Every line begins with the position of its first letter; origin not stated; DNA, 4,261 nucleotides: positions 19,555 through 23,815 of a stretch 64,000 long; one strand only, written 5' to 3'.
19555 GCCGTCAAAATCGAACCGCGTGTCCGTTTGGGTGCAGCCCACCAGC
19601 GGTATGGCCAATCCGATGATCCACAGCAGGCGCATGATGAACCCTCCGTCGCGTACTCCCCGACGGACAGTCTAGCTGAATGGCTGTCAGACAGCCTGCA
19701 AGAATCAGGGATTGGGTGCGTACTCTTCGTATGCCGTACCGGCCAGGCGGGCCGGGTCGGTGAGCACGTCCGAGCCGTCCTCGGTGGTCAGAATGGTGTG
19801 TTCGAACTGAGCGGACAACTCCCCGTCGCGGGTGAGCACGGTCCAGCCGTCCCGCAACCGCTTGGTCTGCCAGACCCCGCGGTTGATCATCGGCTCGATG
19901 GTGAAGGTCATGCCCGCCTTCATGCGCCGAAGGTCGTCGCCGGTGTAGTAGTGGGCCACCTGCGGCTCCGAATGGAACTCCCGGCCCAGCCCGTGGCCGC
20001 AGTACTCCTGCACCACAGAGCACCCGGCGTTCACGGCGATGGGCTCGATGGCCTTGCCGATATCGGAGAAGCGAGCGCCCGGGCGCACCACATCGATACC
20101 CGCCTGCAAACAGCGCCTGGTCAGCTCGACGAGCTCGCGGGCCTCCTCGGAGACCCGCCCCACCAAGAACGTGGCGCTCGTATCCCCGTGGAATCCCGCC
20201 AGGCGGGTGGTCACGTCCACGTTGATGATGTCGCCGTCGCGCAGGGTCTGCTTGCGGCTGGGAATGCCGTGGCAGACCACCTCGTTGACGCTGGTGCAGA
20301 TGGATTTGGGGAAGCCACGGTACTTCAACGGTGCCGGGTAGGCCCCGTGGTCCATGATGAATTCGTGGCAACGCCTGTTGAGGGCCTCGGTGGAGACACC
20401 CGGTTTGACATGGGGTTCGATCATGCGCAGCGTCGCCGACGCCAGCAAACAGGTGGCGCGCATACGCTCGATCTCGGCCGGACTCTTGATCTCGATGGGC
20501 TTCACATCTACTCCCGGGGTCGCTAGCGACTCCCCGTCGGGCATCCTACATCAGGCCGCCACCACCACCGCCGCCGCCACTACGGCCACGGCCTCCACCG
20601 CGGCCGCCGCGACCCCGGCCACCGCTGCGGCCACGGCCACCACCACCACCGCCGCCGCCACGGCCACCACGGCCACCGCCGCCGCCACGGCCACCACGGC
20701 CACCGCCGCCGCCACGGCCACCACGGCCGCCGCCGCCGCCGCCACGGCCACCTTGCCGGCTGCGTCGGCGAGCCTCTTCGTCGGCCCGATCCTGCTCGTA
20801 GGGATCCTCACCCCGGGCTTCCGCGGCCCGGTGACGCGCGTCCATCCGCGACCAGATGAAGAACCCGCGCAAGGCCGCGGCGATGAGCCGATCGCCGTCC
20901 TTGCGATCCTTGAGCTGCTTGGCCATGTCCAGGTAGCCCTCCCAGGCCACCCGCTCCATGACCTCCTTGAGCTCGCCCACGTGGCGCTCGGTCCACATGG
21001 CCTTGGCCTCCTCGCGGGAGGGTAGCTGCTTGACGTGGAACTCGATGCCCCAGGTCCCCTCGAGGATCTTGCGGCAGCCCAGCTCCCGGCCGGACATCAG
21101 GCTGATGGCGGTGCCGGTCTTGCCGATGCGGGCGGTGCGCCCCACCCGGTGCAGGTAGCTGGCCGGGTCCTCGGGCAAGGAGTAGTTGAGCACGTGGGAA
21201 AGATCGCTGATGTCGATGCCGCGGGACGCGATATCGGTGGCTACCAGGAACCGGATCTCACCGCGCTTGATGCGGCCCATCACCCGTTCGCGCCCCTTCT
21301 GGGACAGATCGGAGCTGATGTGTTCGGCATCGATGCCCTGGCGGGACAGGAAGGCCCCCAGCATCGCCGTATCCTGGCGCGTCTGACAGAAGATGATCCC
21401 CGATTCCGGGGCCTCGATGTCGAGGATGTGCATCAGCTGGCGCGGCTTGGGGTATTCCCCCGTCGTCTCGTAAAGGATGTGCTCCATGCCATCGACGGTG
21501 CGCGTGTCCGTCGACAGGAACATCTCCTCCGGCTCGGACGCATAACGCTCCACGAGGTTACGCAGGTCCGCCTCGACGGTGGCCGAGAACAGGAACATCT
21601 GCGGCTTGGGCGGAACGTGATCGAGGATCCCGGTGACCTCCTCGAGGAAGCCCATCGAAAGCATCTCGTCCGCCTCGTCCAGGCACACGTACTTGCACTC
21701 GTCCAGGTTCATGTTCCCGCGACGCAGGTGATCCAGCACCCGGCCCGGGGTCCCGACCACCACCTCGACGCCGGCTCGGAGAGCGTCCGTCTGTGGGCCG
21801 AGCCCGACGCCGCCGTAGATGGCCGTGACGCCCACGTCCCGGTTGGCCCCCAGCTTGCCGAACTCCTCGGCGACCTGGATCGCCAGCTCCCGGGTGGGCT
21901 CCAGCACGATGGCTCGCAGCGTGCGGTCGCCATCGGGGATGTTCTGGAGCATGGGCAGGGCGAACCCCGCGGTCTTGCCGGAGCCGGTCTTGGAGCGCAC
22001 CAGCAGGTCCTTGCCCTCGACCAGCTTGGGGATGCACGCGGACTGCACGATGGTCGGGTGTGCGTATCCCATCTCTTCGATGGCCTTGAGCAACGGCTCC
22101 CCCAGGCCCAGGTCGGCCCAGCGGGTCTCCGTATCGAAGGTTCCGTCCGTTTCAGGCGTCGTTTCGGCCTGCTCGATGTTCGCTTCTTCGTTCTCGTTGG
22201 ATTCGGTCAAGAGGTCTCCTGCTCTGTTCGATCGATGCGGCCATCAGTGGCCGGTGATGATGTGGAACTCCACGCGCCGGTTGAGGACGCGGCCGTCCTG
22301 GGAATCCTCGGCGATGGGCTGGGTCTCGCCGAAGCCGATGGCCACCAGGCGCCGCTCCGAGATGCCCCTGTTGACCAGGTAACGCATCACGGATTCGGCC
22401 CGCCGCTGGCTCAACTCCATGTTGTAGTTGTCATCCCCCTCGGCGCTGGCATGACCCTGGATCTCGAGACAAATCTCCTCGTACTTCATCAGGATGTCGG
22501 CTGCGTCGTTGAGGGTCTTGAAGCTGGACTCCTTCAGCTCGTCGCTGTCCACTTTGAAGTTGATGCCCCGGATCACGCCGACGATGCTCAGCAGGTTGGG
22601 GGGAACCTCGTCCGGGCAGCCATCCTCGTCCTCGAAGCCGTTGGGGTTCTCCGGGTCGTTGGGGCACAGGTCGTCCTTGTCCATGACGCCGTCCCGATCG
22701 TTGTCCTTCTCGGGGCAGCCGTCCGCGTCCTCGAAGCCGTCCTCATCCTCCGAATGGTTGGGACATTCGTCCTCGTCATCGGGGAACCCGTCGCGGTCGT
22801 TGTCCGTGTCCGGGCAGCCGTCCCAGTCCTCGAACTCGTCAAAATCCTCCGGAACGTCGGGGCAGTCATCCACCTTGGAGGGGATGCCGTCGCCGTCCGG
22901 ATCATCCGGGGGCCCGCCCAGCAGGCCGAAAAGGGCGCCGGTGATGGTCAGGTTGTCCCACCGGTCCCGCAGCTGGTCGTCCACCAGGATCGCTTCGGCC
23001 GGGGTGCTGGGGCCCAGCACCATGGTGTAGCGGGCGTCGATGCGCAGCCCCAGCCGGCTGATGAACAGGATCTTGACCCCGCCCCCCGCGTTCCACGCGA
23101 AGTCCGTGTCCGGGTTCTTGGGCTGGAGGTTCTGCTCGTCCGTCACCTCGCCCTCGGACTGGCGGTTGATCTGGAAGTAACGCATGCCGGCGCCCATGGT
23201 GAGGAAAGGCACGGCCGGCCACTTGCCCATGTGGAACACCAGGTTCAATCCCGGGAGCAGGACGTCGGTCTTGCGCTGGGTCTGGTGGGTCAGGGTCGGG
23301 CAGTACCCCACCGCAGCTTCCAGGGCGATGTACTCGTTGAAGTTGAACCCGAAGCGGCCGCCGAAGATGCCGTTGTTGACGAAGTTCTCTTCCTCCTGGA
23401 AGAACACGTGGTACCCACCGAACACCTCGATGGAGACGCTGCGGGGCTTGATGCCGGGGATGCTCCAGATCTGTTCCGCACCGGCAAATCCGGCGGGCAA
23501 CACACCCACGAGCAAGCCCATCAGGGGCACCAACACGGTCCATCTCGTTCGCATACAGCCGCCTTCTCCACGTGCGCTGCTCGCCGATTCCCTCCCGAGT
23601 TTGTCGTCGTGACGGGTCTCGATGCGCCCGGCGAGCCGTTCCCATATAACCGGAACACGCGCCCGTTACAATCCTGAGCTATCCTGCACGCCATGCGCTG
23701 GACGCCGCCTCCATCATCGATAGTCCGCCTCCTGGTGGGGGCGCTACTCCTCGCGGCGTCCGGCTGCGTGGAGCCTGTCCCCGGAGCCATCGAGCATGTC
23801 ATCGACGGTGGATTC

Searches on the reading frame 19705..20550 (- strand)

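Call 15: search_protein_families(library=pfam, proteins=[window:19705-20550:-], max_evalue=0.001)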
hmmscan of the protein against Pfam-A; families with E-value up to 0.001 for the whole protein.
window:19705-20550:- (281 aa): 1 family
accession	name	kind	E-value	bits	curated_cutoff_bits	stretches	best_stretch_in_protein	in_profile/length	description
PF00557.29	Peptidase_M24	-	3.9e-52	177.5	23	1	28-257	1-208/208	Metallopeptidase family M24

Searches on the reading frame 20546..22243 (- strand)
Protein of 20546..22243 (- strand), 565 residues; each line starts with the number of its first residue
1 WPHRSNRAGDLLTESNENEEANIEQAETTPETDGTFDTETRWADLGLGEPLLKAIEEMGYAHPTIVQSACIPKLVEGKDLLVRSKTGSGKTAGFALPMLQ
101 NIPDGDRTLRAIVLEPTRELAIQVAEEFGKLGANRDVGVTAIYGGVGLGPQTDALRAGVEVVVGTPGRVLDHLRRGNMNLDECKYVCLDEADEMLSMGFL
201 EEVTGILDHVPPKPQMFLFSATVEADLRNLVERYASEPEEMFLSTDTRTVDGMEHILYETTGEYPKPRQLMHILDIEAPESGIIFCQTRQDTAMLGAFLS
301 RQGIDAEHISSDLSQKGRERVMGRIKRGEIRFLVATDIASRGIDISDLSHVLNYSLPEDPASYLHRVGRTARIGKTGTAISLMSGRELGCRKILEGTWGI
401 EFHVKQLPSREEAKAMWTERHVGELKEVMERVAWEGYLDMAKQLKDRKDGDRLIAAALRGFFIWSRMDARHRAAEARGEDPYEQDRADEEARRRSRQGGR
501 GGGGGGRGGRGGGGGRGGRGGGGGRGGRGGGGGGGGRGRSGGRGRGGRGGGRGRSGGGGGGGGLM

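Call 15: search_protein_families(library=pfam, proteins=[window:20546-22243:-], max_evalue=0.001)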
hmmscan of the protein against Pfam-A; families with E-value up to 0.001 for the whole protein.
window:20546-22243:- (565 aa): 3 families
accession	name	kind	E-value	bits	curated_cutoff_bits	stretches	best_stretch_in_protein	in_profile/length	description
PF00270.35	DEAD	-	5.5e-43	147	26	1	66-228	3-165/167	DEAD/DEAH box helicase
PF00271.37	Helicase_C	-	9e-29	100.4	23.5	1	266-374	2-110/110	Helicase conserved C-terminal domain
PF04851.21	ResIII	-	6.4e-05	23.3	22.5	1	77-224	23-163/164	Type III restriction enzyme, res subunit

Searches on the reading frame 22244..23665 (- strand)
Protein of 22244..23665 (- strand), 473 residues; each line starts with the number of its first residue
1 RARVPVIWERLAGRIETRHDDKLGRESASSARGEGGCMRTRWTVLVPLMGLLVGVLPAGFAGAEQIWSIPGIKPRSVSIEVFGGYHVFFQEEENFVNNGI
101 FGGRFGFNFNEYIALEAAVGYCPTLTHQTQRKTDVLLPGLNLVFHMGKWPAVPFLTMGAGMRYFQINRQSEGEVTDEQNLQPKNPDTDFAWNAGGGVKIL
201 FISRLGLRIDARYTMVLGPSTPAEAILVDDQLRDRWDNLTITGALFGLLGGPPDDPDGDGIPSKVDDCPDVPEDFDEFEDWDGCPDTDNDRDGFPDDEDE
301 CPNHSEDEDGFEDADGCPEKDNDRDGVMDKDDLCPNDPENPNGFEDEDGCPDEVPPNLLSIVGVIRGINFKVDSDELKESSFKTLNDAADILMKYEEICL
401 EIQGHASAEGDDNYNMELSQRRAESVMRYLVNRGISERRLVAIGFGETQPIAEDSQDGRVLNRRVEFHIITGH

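Call 15: search_protein_families(library=pfam, proteins=[window:22244-23665:-], max_evalue=0.001)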
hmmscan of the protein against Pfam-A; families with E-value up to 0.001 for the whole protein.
window:22244-23665:- (473 aa): 3 families
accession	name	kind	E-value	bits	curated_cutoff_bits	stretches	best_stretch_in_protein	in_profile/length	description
PF00691.25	OmpA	-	1e-20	74.3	27.2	1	370-458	2-92/98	OmpA family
PF13505.12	OMP_b-brl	-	4.6e-09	37.1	28.7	1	52-215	5-154/175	Outer membrane protein beta-barrel domain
PF02412.23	TSP_3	-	0.00036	20.6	25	0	307-339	2-33/36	Thrombospondin type 3 repeat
